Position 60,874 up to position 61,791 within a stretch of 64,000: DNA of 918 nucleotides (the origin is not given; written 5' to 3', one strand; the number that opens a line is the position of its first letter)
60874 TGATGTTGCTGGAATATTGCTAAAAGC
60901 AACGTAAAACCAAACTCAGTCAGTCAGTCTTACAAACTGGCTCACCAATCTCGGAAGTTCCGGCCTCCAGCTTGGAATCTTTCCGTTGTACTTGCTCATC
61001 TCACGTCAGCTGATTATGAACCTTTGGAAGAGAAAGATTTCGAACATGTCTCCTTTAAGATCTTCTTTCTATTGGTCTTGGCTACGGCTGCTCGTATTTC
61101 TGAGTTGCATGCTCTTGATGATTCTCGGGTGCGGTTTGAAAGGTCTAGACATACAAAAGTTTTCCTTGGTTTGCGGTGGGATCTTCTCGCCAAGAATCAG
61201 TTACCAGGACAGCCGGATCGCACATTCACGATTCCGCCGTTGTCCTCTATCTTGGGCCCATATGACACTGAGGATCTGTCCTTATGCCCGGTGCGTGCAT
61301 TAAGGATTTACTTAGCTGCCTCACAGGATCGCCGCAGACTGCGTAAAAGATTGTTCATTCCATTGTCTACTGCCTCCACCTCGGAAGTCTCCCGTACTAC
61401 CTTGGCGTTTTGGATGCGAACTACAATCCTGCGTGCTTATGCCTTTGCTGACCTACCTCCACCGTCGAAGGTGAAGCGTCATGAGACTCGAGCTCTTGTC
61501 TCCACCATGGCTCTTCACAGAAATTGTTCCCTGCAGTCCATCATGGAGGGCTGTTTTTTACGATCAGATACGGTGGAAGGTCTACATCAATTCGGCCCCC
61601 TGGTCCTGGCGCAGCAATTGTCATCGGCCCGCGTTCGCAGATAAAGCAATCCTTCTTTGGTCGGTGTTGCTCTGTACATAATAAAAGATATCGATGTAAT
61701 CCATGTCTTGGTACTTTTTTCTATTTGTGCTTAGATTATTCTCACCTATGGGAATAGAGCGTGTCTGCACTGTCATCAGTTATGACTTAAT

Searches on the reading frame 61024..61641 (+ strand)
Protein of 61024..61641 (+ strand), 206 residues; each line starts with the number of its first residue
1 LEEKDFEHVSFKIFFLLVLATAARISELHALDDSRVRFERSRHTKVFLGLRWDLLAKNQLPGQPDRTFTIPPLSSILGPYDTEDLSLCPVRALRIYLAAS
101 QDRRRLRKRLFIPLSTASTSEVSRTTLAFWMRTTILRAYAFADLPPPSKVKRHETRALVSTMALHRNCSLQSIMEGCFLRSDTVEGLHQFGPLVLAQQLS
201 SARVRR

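Call 48: search_protein_families(library=pfam, proteins=[window:61024-61641:+], max_evalue=0.1)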
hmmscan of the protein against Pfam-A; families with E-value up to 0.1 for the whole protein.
window:61024-61641:+ (206 aa): 1 family
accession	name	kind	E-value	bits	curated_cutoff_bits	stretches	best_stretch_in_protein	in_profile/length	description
PF00589.27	Phage_integrase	-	0.051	13.8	27.1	0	9-43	22-56/172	Phage integrase family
